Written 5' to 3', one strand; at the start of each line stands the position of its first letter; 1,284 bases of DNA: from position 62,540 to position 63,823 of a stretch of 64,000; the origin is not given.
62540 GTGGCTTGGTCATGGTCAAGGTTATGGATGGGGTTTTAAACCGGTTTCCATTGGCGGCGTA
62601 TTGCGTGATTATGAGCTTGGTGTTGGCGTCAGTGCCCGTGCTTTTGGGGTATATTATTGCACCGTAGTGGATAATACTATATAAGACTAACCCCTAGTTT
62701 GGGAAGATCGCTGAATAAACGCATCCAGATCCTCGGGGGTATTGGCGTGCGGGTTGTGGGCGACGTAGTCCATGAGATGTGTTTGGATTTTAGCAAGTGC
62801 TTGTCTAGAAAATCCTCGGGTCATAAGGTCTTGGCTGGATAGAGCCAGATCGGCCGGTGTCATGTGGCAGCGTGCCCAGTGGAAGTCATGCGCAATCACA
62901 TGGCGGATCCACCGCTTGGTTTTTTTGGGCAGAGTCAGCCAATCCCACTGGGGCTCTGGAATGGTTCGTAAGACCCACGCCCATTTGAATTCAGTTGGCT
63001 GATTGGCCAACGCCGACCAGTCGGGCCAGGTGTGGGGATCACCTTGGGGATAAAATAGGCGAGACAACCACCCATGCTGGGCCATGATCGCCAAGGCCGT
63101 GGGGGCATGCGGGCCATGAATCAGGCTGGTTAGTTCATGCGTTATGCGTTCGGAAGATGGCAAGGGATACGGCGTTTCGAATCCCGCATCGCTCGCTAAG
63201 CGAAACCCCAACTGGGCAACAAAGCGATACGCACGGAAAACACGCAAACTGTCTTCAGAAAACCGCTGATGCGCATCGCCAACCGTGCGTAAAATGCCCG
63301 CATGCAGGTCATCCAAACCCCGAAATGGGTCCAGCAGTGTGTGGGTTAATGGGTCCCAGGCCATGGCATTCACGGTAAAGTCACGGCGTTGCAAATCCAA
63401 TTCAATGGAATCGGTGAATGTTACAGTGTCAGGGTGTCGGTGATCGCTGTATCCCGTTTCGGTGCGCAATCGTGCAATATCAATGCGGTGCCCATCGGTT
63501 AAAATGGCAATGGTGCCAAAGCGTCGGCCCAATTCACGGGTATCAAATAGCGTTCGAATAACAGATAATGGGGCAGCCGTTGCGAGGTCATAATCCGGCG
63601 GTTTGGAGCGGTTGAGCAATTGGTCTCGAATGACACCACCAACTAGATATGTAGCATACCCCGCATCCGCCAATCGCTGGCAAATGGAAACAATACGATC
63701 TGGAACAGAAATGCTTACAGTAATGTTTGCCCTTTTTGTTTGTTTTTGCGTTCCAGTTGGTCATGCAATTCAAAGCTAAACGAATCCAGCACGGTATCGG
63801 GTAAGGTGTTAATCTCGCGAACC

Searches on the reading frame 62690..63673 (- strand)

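Call 59: search_protein_families(library=pfam, proteins=[window:62690-63673:-], max_evalue=0.00001)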
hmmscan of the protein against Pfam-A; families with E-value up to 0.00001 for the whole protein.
window:62690-63673:- (328 aa): 1 family
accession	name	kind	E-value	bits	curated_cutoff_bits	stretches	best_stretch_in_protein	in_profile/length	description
PF01743.26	PolyA_pol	-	1.3e-32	113.2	23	1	8-129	1-126/126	Poly A polymerase head domain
